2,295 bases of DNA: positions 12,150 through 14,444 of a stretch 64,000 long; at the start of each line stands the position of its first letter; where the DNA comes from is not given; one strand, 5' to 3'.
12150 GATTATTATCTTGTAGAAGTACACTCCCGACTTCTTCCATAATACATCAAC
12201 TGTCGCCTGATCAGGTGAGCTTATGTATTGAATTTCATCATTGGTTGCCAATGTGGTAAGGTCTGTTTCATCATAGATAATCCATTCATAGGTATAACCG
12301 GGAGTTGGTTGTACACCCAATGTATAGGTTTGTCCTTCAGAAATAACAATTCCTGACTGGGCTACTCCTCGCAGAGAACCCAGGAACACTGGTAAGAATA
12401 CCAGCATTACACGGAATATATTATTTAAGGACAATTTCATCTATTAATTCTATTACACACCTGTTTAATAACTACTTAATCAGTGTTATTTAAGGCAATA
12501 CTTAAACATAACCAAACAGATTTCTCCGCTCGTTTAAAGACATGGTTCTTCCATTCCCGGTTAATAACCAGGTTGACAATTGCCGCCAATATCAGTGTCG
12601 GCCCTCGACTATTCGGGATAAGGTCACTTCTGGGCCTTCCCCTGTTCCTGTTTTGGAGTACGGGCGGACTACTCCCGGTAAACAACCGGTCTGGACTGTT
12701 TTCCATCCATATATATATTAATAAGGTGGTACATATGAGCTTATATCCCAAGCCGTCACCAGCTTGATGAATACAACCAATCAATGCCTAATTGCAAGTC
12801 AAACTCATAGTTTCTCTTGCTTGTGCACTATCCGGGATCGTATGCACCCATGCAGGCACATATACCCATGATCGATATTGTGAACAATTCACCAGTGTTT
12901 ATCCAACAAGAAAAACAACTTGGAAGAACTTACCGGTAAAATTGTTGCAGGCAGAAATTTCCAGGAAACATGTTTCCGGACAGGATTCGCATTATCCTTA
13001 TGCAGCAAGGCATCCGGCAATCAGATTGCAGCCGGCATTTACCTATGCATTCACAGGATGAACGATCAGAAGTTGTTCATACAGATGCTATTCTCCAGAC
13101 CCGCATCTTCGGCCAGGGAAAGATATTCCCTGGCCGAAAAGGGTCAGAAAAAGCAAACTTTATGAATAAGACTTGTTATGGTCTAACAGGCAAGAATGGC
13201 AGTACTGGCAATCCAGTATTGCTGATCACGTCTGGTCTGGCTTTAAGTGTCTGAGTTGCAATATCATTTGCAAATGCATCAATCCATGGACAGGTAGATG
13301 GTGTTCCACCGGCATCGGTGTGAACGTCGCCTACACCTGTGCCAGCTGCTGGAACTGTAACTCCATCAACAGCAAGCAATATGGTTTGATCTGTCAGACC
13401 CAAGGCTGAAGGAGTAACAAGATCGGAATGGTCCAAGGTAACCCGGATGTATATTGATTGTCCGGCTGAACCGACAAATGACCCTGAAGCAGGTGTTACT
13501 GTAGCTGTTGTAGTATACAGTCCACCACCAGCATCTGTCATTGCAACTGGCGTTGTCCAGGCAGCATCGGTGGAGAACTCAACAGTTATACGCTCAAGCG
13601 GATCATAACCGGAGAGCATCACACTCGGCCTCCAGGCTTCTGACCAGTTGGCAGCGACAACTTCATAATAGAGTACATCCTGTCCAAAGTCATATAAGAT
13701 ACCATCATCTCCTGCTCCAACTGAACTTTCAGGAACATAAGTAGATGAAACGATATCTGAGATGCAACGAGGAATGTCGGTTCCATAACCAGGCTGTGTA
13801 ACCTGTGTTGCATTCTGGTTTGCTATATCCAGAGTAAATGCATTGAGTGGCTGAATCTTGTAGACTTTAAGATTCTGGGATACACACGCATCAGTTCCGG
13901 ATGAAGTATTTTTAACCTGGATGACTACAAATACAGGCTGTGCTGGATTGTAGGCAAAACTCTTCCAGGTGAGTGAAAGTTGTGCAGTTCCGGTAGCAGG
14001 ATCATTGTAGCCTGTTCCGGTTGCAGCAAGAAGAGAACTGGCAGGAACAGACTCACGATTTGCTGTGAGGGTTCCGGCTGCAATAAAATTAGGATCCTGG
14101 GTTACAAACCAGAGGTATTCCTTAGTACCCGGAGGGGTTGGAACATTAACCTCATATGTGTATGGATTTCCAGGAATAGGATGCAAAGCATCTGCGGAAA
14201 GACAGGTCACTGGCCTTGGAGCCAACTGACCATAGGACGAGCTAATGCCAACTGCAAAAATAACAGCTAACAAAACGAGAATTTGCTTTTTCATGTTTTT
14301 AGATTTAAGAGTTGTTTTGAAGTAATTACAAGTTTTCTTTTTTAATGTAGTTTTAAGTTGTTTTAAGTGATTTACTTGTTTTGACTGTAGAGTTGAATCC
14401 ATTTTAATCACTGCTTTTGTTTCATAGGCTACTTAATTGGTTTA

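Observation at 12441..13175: GC-rich, ORF-free, hairpin-dense 735-bp spacer inside the adhesin operon: candidate large structured RNA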

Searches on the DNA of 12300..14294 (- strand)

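Call 5: search_rna_families(source=window, start=12300, end=13300, threshold=evalue, max_evalue=10, show_alignments=2)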
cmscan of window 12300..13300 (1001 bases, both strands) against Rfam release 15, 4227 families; matches with E-value up to 10: 1.
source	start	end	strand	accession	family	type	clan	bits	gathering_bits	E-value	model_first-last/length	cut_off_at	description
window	12388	12464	-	RF00132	snoR24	Gene; snRNA; snoRNA; CD-box;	-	17.1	38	6.5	1-92/92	no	Small nucleolar RNA R24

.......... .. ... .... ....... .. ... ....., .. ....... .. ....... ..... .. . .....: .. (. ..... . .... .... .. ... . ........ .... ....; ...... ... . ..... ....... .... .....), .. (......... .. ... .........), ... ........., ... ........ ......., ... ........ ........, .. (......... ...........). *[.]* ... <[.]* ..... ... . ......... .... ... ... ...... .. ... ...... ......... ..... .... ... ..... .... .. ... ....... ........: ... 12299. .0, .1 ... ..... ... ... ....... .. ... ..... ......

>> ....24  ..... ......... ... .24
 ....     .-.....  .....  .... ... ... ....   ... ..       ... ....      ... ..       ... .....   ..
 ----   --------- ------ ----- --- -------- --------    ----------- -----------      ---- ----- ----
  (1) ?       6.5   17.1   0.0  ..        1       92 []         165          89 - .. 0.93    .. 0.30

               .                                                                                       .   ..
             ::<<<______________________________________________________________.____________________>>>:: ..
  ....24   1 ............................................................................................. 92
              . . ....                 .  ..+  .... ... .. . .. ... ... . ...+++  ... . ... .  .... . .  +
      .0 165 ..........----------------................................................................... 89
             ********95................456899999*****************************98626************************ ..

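Call 52: search_rna_families(sources=[L001, L002, L003, L004, L005, L007, L008, L010, L011, L012], threshold=gathering)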
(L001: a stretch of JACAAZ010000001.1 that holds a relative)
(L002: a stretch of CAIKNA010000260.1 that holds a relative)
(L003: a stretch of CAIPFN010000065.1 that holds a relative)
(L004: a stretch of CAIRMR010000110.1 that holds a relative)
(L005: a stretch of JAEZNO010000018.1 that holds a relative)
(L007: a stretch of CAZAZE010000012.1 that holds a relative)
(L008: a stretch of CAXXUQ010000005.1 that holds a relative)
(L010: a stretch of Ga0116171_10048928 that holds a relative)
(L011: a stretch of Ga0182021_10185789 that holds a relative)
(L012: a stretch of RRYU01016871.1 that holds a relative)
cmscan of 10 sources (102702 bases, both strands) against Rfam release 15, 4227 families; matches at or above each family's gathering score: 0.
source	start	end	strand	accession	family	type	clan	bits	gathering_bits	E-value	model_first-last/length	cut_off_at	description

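Call 90: build_rna_model(alignment_id=A6, structure=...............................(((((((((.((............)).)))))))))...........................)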
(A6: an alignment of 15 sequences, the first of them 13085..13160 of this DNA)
Model R1 built from alignment A6 (15 sequences, 94 columns); structure: as given.
model positions 81; base pairs 11; branch points 0; effective number of sequences 7.36; information 0.7 bits per position. Calibrated on 0.2 Mb of random sequence (short: E-values are rough).
structure used (alignment columns):
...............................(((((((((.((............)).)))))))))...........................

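Call 91: search_with_rna_model(model_id=R1, sources=[window, L001, L002, L003, L004, L005, L006, L007, L008, L010, L011, L012, L013, L014, L015, L016, L017, L022, L023], max_evalue=1, make_alignment=true)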
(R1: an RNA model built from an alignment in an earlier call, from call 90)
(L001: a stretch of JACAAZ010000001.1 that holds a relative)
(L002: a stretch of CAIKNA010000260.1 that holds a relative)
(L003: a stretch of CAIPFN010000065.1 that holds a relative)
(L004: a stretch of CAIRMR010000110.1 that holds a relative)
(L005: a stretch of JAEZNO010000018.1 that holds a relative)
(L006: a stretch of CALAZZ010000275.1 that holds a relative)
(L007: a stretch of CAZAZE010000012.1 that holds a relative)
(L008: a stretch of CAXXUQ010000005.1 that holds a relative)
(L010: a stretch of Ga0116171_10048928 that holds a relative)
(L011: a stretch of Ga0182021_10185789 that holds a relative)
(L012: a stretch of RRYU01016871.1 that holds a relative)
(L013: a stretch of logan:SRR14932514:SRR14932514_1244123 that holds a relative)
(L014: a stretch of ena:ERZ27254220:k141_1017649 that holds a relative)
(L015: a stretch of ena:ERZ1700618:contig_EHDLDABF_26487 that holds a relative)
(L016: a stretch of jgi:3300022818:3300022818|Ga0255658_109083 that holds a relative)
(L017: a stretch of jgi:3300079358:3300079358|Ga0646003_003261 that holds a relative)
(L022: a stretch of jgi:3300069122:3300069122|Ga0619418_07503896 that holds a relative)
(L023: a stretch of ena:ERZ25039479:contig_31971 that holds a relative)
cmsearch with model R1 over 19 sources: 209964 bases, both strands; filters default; matches with E-value up to 1: 40.
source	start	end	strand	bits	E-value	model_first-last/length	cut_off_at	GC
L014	1464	1544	+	76.4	4.3e-15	1-81/81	no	0.46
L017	2763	2842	+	76.4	4.5e-15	1-81/81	no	0.55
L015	1735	1810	+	74.9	9.9e-15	1-81/81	no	0.51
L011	536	615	+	74.8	1e-14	1-81/81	no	0.49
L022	2765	2842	+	71.2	6.5e-14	1-81/81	no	0.55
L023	2889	2969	+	70.3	1e-13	1-81/81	no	0.44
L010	2433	2511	+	69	2.1e-13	1-81/81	no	0.46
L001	7134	7215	+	67.6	4.2e-13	1-81/81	no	0.44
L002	5682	5760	+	66.9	6.2e-13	1-81/81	no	0.53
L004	7147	7226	+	66.5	7.6e-13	1-81/81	no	0.44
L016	4764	4842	+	66.2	9.1e-13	1-81/81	no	0.54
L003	7141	7221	+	58.3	5.6e-11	1-81/81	no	0.53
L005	7205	7280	+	48.3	1e-08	1-81/81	no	0.49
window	13086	13160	-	47.9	1.2e-08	1-81/81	no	0.49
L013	1427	1501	+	41.9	2.8e-07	1-81/81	no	0.55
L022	2767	2844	-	39.5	9.9e-07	1-81/81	no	0.55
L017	2765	2844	-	39.2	1.1e-06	1-81/81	no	0.56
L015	1737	1812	-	37.9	2.3e-06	1-81/81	no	0.53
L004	7150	7236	-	33.1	2.8e-05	1-81/81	no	0.44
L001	7139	7214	-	31.8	5.4e-05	1-81/81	no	0.43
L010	2438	2516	-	30.8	8.9e-05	1-81/81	no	0.49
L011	538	617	-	30.4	0.00011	1-81/81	no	0.49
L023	2894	2972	-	29.5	0.00018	1-81/81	no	0.46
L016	4766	4841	-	27.6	0.00049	1-81/81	no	0.55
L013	1430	1506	-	26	0.0011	1-81/81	no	0.55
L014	1466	1547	-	21.6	0.011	1-81/81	no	0.45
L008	7120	7230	-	17.3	0.1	1-81/81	no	0.45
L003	7146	7226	-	17.2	0.11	1-81/81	no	0.52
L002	5687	5760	-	16.3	0.17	1-81/81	no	0.54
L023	1820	1858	-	15.9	0.22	1-81/81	no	0.23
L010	1289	1318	-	15.3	0.3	1-81/81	no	0.2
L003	6000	6016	-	14.8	0.38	1-81/81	no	0.24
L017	1622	1638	-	14.8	0.38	1-81/81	no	0.24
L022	1675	1691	-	14.8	0.38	1-81/81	no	0.24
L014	330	346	-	14.3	0.5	1-81/81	no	0.24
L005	6000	6016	-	14.3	0.5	1-81/81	no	0.24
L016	3641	3657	-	14.3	0.5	1-81/81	no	0.24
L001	6000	6016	-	14.2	0.51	1-81/81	no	0.29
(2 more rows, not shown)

Alignment A8: 40 matches aligned to the model, 136 columns, each read 5' to 3' on its own strand. Consensus structure (alignment columns), stored with it:
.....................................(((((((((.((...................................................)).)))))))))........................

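Call 109: build_rna_model(alignment_id=A11, structure=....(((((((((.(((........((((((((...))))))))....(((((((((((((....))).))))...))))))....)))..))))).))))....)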
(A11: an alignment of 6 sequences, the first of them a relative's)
Model R2 built from alignment A11 (6 sequences, 105 columns); structure: as given.
model positions 104; base pairs 33; branch points 1; effective number of sequences 2.09; information 0.59 bits per position. Calibrated on 0.2 Mb of random sequence (short: E-values are rough).
structure used (alignment columns):
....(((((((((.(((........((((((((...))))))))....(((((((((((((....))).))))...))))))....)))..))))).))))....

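Call 110: search_with_rna_model(model_id=R2, sources=[window, L001, L002, L003, L004, L005, L007, L008, L010, L011, L012, L013, L014, L015, L016, L017, L022, L023], max_evalue=10, show_alignments=0)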
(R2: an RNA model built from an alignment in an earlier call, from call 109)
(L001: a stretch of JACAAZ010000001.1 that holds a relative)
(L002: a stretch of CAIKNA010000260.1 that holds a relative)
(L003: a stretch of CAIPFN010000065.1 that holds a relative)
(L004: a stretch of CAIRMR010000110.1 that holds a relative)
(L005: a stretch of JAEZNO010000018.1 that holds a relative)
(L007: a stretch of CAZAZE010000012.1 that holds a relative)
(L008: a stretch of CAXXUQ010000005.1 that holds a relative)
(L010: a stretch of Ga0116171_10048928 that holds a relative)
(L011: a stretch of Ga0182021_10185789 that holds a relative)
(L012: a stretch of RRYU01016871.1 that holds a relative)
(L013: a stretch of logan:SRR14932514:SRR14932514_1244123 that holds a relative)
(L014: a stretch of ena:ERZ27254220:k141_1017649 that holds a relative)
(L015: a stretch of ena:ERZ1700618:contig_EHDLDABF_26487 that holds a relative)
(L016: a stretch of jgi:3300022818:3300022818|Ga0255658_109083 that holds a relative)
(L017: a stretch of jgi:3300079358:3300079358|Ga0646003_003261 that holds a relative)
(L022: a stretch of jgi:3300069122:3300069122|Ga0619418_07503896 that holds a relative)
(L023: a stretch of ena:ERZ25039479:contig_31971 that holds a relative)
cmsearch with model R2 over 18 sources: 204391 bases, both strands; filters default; matches with E-value up to 10: 7.
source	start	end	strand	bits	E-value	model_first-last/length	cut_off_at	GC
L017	2867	2970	+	110.7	1.7e-29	1-104/104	no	0.43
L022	2867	2970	+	104.1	1.6e-27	1-104/104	no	0.42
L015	1836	1937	+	97.7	1.2e-25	1-104/104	no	0.44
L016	4869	4972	+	96.7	2.3e-25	1-104/104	no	0.43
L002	5784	5887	+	80.8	1.1e-20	1-104/104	no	0.45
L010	2535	2638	+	73.6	1.5e-18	1-104/104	no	0.5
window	21219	21330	-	12.7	1.2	1-104/104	no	0.48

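Call 111: search_with_rna_model(model_id=R2, source=window, start=12400, end=13200, filters=off, max_evalue=10, show_alignments=2)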
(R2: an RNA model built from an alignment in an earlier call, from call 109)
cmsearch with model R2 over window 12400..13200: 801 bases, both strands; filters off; matches with E-value up to 10: 9.
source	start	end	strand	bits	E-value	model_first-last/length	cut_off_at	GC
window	13084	13156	-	7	0.24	1-104/104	no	0.51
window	13006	13051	-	4.5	1.3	1-104/104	no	0.5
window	12732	12784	-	3.5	2.5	1-104/104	no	0.42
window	13107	13140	+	3.2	3.1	1-104/104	no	0.53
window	12955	12984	-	2.6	4.8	1-104/104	no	0.43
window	12788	12831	-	2.3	5.8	1-104/104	no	0.36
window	12893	12932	-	2.3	6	1-104/104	no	0.32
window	12853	12885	-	2.2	6.1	1-104/104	no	0.42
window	12479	12546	-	2.1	6.6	1-104/104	no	0.34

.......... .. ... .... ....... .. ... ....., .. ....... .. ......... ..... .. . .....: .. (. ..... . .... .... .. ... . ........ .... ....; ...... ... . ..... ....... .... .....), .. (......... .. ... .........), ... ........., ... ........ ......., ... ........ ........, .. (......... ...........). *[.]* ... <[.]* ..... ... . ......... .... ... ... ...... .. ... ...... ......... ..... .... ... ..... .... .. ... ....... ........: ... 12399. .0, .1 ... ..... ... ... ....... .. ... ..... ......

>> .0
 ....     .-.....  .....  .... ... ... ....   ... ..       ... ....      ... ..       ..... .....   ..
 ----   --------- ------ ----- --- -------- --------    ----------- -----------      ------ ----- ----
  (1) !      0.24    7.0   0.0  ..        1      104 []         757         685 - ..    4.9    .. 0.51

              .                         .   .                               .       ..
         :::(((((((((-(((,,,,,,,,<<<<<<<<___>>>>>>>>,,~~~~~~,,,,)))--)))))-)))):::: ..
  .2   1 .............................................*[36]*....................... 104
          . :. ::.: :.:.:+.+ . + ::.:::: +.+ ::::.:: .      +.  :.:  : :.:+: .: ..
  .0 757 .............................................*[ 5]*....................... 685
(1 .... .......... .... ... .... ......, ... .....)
